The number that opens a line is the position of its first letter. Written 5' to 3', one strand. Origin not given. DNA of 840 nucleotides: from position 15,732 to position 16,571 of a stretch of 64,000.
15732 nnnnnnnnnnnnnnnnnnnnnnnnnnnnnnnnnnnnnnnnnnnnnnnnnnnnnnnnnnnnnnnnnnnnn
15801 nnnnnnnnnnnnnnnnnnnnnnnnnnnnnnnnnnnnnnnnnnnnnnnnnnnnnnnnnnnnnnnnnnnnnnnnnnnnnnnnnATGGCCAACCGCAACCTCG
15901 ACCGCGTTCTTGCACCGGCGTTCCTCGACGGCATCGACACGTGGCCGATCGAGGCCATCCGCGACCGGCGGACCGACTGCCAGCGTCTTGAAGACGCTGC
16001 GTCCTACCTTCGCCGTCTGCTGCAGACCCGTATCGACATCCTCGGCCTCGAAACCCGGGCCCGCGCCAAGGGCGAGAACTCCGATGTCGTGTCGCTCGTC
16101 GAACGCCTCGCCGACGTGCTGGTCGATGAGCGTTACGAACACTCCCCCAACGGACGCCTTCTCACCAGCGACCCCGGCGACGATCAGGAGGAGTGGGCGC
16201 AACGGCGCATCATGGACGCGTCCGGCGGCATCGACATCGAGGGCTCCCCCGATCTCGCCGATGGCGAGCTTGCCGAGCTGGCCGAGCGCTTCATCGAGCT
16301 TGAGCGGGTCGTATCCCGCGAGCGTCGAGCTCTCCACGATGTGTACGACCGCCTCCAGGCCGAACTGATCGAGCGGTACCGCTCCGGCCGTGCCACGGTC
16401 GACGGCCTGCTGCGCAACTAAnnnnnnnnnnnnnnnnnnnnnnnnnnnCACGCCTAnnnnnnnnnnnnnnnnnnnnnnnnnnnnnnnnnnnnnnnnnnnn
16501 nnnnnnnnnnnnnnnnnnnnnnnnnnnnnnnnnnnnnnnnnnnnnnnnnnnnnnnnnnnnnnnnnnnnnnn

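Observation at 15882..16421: RsiG-like protein with two c-di-GMP-binding-type helix motifs, without a sigma factor partner in the window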

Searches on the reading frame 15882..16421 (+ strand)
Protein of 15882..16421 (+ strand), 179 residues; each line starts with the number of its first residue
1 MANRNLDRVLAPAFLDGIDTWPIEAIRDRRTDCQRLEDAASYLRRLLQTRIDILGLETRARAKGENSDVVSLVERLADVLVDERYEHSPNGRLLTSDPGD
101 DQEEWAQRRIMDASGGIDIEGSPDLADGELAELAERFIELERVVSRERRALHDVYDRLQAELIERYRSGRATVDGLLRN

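Call 3: search_protein_families(library=pfam, proteins=[window:15882-16418:+], max_evalue=1)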
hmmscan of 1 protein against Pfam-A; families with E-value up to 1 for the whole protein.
window:15882-16418:+ (179 aa): 2 families
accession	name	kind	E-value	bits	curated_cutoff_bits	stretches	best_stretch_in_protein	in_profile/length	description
PF22802.1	RsiG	-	3.8e-18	65.4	27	2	23-80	12-65/65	RsiG-like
PF20007.4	fvmRadSAM-pep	-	0.15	12.7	27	1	69-94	7-32/73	FtsH ternary system-associated peptide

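Call 4: search_protein_families(library=ncbifam, proteins=[window:15882-16418:+], max_evalue=1)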
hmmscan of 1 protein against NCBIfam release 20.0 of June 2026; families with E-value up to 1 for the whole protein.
window:15882-16418:+ (179 aa): 0 families

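Call 5: search_solved_structures(query=window:15882-16418:+, max_evalue=10, show_alignments=3)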
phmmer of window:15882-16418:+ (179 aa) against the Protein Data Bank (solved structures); distinct sequences matched with E-value up to 10: 2.
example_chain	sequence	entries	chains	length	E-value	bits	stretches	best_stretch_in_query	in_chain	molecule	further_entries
6pfj_T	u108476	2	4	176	8.1e-11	45.2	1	23-177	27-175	AmfC protein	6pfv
8u5a_A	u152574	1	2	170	1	12.3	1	116-170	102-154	Designed myoglobin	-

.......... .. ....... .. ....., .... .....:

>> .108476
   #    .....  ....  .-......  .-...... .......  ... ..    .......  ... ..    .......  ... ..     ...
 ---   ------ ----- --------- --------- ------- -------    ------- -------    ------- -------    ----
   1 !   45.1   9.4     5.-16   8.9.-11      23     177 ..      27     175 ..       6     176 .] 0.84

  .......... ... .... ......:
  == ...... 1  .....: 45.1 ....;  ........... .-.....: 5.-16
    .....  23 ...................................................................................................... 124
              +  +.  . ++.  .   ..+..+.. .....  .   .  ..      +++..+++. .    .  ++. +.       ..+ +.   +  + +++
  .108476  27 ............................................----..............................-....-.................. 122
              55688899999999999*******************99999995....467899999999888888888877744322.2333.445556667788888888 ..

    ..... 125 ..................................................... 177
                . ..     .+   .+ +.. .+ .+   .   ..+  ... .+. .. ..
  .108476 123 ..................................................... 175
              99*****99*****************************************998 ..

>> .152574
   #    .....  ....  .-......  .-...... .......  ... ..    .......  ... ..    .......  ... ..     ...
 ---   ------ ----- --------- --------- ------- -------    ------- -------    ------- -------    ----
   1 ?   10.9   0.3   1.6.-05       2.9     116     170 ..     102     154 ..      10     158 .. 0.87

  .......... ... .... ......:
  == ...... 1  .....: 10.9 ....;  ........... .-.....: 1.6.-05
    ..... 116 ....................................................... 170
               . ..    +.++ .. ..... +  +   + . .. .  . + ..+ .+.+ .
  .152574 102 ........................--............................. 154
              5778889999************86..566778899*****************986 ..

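Call 8: find_homologous_proteins(query=window:15882-16418:+)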
Query window:15882-16418:+ (179 aa): 75 proteins with E <= 0.001 among 1075 candidates.
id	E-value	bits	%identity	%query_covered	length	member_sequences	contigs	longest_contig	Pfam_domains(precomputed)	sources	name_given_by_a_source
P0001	4.2e-105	367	97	100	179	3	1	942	PF22802.2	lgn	-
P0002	1.1e-84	300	78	99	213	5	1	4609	PF22802.2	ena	-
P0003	4.3e-83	295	79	99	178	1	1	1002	PF22802.2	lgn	-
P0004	8.9e-82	291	76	99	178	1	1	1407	PF22802.2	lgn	-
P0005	5.4e-67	243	66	99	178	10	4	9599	PF22802.2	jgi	jgi:hypothetical protein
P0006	2.1e-64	234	62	99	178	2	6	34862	PF22802.2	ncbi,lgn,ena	-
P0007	9.2e-64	232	62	99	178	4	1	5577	PF22802.2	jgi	jgi:hypothetical protein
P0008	4.1e-62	227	63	99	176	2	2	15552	PF22802.2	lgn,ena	-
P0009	6.6e-62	226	60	99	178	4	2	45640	PF22802.2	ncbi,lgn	-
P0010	9.9e-59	216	60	99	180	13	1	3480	PF22802.2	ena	-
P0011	1.1e-58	216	58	99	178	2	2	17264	PF22802.2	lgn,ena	-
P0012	2.5e-58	215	60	99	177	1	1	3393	PF22802.2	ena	-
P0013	6.6e-58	213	59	99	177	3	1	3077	PF22802.2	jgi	jgi:hypothetical protein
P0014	6.7e-58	213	59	99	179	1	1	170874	PF22802.2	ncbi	-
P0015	2.0e-57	212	57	99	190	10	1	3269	PF22802.2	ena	-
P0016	5.1e-57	210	58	99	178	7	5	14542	PF22802.2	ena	-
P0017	9.0e-56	206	59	99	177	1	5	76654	PF22802.2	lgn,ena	-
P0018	1.9e-55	205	54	99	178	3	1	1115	PF22802.2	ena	-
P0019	1.9e-55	205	59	99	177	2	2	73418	PF22802.2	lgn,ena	-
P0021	5.7e-55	204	55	99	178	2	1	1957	PF22802.2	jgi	jgi:hypothetical protein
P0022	9.4e-55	203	56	99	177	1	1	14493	PF22802.2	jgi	jgi:hypothetical protein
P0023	2.0e-53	199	56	99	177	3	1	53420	PF22802.2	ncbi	-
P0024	5.1e-53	197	58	99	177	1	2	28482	PF22802.2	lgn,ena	-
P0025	1.3e-52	196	55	99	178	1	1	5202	PF22802.2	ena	-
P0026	5.8e-52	194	53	99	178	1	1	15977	PF22802.2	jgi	jgi:hypothetical protein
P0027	6.8e-52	194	58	99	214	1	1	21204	PF22802.2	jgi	jgi:hypothetical protein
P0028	2.2e-51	192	53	99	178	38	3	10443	PF22802.2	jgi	jgi:hypothetical protein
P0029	1.3e-48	183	54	99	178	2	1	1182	PF22802.2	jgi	jgi:hypothetical protein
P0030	1.4e-48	183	54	99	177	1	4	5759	PF22802.2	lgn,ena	-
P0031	2.2e-48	182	53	99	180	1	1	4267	PF22802.2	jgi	jgi:hypothetical protein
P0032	4.4e-47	178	52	99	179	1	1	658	PF22802.2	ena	-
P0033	2.2e-45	172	52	99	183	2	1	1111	PF22802.2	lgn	-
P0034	3.9e-45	172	51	99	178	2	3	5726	PF22802.2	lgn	-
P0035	5.4e-45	171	50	100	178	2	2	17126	PF22802.2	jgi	jgi:hypothetical protein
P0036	1.0e-44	170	51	99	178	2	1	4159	PF22802.2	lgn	-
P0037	1.9e-44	169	51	99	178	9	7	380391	PF22802.2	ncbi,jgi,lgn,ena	-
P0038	2.5e-44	169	51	99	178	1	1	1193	PF22802.2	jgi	jgi:hypothetical protein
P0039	2.9e-44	169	50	100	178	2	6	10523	PF22802.2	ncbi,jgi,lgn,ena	jgi:hypothetical protein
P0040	3.7e-44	168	50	100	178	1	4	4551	PF22802.2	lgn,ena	-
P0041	5.9e-44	168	51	100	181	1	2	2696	PF22802.2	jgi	jgi:hypothetical protein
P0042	2.9e-42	162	51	99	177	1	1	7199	PF22802.2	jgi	jgi:hypothetical protein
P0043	5.8e-42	161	49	99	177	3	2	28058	PF22802.2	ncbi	-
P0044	1.3e-41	160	52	99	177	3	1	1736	PF22802.2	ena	-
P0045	1.3e-41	160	50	99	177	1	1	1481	PF22802.2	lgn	-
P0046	3.8e-41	159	53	99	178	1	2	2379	PF22802.2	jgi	jgi:hypothetical protein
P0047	4.0e-41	159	50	99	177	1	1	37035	PF22802.2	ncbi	-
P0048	4.0e-39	152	50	99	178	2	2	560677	PF22802.2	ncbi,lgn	-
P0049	2.8e-37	146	48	99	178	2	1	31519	PF22802.2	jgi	jgi:hypothetical protein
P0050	1.2e-25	108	42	97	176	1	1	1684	PF22802.2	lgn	-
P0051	2.1e-25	107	39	96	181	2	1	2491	PF22802.2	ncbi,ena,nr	ncbi:MAG TPA: hypothetical protein VEJ87_05805 [Acidimicrobiales bacterium]|nr:hypothetical protein 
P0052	2.4e-25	107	45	97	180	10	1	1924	PF22802.2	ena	-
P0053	9.9e-25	105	45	97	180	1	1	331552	PF22802.2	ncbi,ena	-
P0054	4.1e-24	103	70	41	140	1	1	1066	PF22802.2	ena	-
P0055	5.0e-23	100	41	97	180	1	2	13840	PF22802.2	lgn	-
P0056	2.8e-22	97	40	98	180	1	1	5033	PF22802.2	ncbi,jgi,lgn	-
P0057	1.4e-21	95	55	53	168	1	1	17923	PF22802.2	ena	-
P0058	5.3e-20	90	41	100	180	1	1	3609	PF22802.2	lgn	-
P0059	1.2e-19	89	39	98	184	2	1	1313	PF22802.2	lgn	-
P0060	3.2e-19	87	39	97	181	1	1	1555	PF22802.2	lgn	-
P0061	6.6e-19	86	37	96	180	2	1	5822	PF22802.2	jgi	jgi:hypothetical protein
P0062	8.4e-19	86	39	99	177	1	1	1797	PF22802.2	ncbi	-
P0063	4.9e-18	83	38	98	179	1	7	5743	PF22802.2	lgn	-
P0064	6.9e-17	80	37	98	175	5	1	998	PF22802.2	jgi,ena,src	-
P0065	8.1e-15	73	36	98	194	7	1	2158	PF22802.2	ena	-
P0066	2.4e-13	68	35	98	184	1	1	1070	PF22802.2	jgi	-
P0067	2.7e-13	68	36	97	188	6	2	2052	PF22802.2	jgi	jgi:hypothetical protein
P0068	6.3e-13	67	36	98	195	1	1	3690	PF22802.2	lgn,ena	-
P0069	2.3e-12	65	36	98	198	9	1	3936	PF22802.2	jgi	jgi:hypothetical protein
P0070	3.4e-12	64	38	96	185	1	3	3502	PF22802.2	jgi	jgi:hypothetical protein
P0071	1.6e-11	62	36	96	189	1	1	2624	PF22802.2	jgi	jgi:hypothetical protein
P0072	1.1e-10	60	34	97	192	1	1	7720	PF22802.2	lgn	-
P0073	3.2e-10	58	35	98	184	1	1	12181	PF22802.2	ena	-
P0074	2.4e-9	55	34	94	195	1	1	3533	PF22802.2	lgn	-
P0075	4.7e-9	54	34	94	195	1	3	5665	PF22802.2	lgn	-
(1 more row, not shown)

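Call 9: find_encoding_contigs(protein=window:15882-16421:+, flank=10000, max_places=6)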
Protein window:15882-16421:+ (179 aa): 1 contig read that carries it; 1 place shown.
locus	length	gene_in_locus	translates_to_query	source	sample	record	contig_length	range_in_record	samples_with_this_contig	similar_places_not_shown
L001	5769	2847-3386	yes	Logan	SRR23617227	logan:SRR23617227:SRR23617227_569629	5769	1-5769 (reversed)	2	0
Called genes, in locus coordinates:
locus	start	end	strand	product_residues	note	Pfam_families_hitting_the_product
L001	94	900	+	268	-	PF01149:Fapy_DNA_glyco, PF06831:H2TH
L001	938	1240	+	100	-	PF01258:zf-dskA_traR (weak)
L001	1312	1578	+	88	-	PF02597:ThiS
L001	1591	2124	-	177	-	PF01863:YgjP-like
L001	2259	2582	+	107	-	-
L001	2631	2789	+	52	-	-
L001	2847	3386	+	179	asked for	PF22802:RsiG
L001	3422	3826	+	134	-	PF13560:HTH_31, PF01381:HTH_3, PF12844:HTH_19 (weak)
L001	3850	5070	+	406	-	PF08323:Glyco_transf_5 (faint), PF13439:Glyco_transf_4, PF13579:Glyco_trans_4_4, PF20706:GT4-conflict, PF00534:Glycos_transf_1, PF13692:Glyco_trans_1_4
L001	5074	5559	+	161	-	PF10722:YbjN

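Call 18: find_related_loci(query=A2, collection=genome_contigs, flank=10000)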
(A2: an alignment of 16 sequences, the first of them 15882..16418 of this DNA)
Query A2 (179 aa) in genome_contigs; peptide patterns used: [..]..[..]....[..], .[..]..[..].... (x = any residue, [..] = any of these).
32 stretches matched a pattern; 17 encode a relative of the query (tblastn E <= 1e-3); 17 distinct loci.
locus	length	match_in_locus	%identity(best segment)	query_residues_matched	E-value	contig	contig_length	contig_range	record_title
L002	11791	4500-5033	62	1-178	1e-71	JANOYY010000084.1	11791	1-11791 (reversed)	MAG: Acidimicrobiia bacterium isolate VAR_79_metabat_578 VAR_79_k141_2525989, whole genome shotgun sequence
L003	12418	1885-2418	60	1-178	2e-69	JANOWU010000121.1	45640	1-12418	MAG: Acidimicrobiia bacterium isolate VAR_35_metabat_344 VAR_35_k141_4929749, whole genome shotgun sequence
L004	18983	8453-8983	60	1-178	7e-65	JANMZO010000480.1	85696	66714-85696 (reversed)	MAG: Acidimicrobiia bacterium isolate OTE_78_metabat_91 OTE_78_k141_2411778, whole genome shotgun sequence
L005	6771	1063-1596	57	1-178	6e-64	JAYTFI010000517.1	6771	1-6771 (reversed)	MAG: Acidimicrobiales bacterium isolate GFS_2147 GFS_2147_516, whole genome shotgun sequence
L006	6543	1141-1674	57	1-178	8e-64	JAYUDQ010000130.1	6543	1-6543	MAG: Acidimicrobiia bacterium isolate GFS_7213 GFS_7213_129, whole genome shotgun sequence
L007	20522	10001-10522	58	1-175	3e-61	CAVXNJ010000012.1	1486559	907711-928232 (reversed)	MAG: uncultured Acidimicrobiales bacterium isolate MFD02832.bin.1.185 genome assembly, contig: contig_8038, whole genome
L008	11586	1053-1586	53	1-178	3e-58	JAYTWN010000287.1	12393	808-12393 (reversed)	MAG: Acidimicrobiia bacterium isolate GFS_5804 GFS_5804_286, whole genome shotgun sequence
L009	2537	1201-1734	53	1-178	1e-57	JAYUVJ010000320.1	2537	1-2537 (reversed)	MAG: Acidimicrobiia bacterium isolate GL124_DN_metabinner_10_sub GL124_DN_metabinner_10_sub_319, whole genome shotgun se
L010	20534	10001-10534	53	1-178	1e-56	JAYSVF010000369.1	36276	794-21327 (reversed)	MAG: Acidimicrobiia bacterium isolate GFS_12750 GFS_12750_368, whole genome shotgun sequence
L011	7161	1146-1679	52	1-178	1e-50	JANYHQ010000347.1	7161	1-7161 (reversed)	MAG: Acidimicrobiales bacterium isolate GL140_1_metabinner_83 GL140_1_k141_1262352, whole genome shotgun sequence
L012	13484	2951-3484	51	1-178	2e-50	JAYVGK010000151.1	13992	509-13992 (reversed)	MAG: Acidimicrobiales bacterium isolate GL46_Up_concoct_70 GL46_Up_concoct_70_150, whole genome shotgun sequence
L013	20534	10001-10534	50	1-178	8e-46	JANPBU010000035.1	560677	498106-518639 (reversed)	MAG: Acidimicrobiia bacterium isolate VAR_78_metabat_618 VAR_78_k141_2738757, whole genome shotgun sequence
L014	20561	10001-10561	49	1-177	5e-42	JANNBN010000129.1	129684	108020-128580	MAG: Acidimicrobiia bacterium isolate OTE_78_metabat_325 OTE_78_k141_2371701, whole genome shotgun sequence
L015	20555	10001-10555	49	1-178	5e-42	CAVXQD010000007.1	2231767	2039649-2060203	MAG: uncultured Acidimicrobiales bacterium isolate MFD04651.bin.1.175 genome assembly, contig: contig_564, whole genome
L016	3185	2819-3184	47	1-123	2e-26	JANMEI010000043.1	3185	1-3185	MAG: Acidimicrobiia bacterium isolate OTE_75_concoct_193 OTE_75_k141_502819, whole genome shotgun sequence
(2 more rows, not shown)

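Call 33: predict_structure(alignment_id=A1)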
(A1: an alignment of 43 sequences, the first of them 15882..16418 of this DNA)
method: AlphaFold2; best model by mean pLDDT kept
length: 179 residues; sequences in the alignment: 43
mean_pLDDT: 84.3   pTM: 0.76
mean pLDDT of the five models: 84.3, 82.5, 81.3, 81.1, 80.4
residues with pLDDT >= 90: 111; 70-90: 30; 50-70: 26; < 50: 12
segments of 3 or more residues with pLDDT < 50: 85-93
pLDDT, mean of each block of 10 residues (from residue 1): 75 95 95 91 92 91 80 64 49 60 89 91 91 97 96 97 93 70
secondary structure, 60 per line:
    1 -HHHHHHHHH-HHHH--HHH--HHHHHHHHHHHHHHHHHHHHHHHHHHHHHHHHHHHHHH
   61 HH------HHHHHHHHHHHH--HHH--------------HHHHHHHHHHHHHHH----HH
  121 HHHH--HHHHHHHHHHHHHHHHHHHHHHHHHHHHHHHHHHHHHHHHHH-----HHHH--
elements in order: H2-10 H12-15 H23-62 H69-80 H100-114 H119-124 H127-168 H174-177

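Call 36: fold_search(model_id=the predicted structure, library=pdb)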
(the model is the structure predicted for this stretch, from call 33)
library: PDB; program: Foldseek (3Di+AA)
matches with E <= 10: 89; with E <= 0.001: 3
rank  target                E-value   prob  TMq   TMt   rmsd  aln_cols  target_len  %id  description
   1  6pfv_T                3.6e-04  1.00  0.63  0.68   5.2       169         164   31  Structure of S. venezuelae RisG-WhiG-c-di-GMP complex: orthorhombic crystal form (released 2019-11-13)
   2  6pfv_E                5.1e-04  1.00  0.67  0.74   4.2       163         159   32  Structure of S. venezuelae RisG-WhiG-c-di-GMP complex: orthorhombic crystal form (released 2019-11-13)
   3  6pfv_B                5.1e-04  1.00  0.65  0.72   4.5       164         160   32  Structure of S. venezuelae RisG-WhiG-c-di-GMP complex: orthorhombic crystal form (released 2019-11-13)
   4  6pfj_T                1.4e-03  1.00  0.63  0.74   4.1       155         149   32  Structure of S. venezuelae RsiG-WhiG-(ci-di-GMP) complex, P64 crystal form (released 2019-11-13)
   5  8tn1_A                1.2e+00  0.12  0.20  0.23  12.5       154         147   15  De novo designed protein binds poly ADP ribose polymerase inhibitors (PARPi) - apo (released 2024-04-24)
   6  6r2g_A                1.3e+00  0.13  0.22  0.26  23.4       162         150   15  Crystal structure of a single-chain protein mimetic of the gp41 NHR trimer in complex with the synthetic CHR peptide C (released 2019-07-10)
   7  8auw_C                1.8e+00  0.12  0.24  0.26  21.4       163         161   13  Cryo-EM structure of human BIRC6 in complex with SMAC. (released 2023-02-15)
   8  3lsq_B                1.9e+00  0.20  0.29  0.14  11.7       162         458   16  Trypanosoma brucei seryl-tRNA synthetase (released 2010-03-02)
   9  8auw_D                1.9e+00  0.12  0.23  0.25  21.6       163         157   12  Cryo-EM structure of human BIRC6 in complex with SMAC. (released 2023-02-15)
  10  6rlu_B                2.1e+00  0.21  0.31  0.14  12.6       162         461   15  Trypanosoma brucei Seryl-tRNA Synthetase in Complex with 5'-O-(N-(L-seryl)-sulfamoyl)cytidine (released 2020-01-08)
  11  3lss_B                2.1e+00  0.20  0.29  0.14  12.5       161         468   16  Trypanosoma brucei seryl-tRNA synthetase in complex with ATP (released 2010-03-02)
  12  8gmh_C                2.2e+00  0.60  0.44  0.57  24.6       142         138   10  Crystal Structure of the ternary complex of TelA-LXG, LapA3, and LapA4 (released 2024-01-10)
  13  6djl_B                2.3e+00  0.09  0.22  0.18  19.6       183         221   16  Crystal structure of the Rab11 GEF SH3BP5 bound to nucleotide free Rab11A (released 2018-09-26)
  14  8jia_E                2.7e+00  0.10  0.24  0.16  22.9       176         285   12  Cryo-EM structure of Mycobacterium tuberculosis ATP bound FtsE(E165Q)X/RipC complex in peptidisc (released 2023-10-04)
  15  3zx6_B                2.7e+00  0.10  0.24  0.16  26.7       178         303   18  Structure of Hamp(AF1503)-Tsr fusion - Hamp (A291V) mutant (released 2012-02-29)
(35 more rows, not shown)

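Call 52: find_encoding_contigs(protein=P0037, flank=1000, max_places=10)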
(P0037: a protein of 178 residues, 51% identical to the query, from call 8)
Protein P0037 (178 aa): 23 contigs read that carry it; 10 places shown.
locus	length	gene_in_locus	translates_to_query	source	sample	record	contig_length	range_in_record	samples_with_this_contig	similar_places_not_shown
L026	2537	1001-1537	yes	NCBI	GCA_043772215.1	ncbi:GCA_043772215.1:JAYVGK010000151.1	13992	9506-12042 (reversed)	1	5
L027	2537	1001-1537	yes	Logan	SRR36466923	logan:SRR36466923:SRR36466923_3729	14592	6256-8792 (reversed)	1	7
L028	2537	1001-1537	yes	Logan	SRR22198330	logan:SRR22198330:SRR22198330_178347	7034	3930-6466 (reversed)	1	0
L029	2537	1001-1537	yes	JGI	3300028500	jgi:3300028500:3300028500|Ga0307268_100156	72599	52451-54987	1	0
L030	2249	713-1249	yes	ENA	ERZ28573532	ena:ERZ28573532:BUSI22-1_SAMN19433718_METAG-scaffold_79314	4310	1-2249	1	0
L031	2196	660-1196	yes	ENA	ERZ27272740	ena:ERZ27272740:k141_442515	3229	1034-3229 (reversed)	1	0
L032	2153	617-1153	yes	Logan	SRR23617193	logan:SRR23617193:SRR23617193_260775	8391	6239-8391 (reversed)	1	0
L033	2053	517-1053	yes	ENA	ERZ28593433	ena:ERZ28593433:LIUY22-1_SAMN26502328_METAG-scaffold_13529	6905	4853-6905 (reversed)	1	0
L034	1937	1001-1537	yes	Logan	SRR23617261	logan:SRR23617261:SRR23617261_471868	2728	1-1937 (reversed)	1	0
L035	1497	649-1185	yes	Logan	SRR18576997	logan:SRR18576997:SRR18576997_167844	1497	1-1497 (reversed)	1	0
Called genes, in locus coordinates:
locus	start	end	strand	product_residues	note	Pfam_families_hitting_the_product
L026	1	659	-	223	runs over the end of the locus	PF00300:His_Phos_1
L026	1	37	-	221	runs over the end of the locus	-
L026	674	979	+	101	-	PF02597:ThiS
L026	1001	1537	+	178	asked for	PF22802:RsiG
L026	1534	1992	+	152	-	PF13560:HTH_31, PF01381:HTH_3, PF12844:HTH_19 (weak)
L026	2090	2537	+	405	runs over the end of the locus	PF08323:Glyco_transf_5 (faint), PF20706:GT4-conflict, PF13439:Glyco_transf_4, PF13579:Glyco_trans_4_4, PF00534:Glycos_transf_1, PF13692:Glyco_trans_1_4, PF13524:Glyco_trans_1_2 (weak)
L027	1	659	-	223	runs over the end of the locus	PF00300:His_Phos_1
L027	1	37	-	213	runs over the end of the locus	PF01863:YgjP-like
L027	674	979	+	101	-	PF02597:ThiS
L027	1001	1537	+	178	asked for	PF22802:RsiG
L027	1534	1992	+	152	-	PF13560:HTH_31, PF01381:HTH_3, PF12844:HTH_19 (weak)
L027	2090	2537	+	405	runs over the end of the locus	PF08323:Glyco_transf_5 (faint), PF20706:GT4-conflict, PF13439:Glyco_transf_4, PF13579:Glyco_trans_4_4, PF00534:Glycos_transf_1, PF13692:Glyco_trans_1_4, PF13524:Glyco_trans_1_2 (weak)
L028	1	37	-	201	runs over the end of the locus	?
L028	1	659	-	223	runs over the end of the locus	PF00300:His_Phos_1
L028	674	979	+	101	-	PF02597:ThiS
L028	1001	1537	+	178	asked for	PF22802:RsiG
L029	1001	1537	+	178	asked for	PF22802:RsiG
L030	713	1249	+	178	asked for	PF22802:RsiG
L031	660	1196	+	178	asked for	PF22802:RsiG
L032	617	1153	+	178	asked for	PF22802:RsiG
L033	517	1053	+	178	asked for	PF22802:RsiG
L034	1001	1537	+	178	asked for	PF22802:RsiG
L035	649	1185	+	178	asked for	PF22802:RsiG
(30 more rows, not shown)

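Call 53: find_encoding_contigs(protein=P0053, flank=1000, max_places=10)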
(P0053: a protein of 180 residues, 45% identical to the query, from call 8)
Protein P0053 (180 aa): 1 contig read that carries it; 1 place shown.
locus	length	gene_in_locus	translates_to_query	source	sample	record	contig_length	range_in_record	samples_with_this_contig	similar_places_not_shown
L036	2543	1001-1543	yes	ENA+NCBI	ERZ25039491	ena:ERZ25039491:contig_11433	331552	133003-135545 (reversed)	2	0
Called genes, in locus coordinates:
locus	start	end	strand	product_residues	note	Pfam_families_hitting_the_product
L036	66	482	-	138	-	PF09055:Sod_Ni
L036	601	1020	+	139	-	PF10502:Peptidase_S26 (weak)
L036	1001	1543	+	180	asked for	PF22802:RsiG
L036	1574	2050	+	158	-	PF12844:HTH_19, PF13560:HTH_31, PF01381:HTH_3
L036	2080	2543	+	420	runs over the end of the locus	PF20706:GT4-conflict, PF13439:Glyco_transf_4, PF13579:Glyco_trans_4_4, PF00534:Glycos_transf_1, PF13692:Glyco_trans_1_4, PF13524:Glyco_trans_1_2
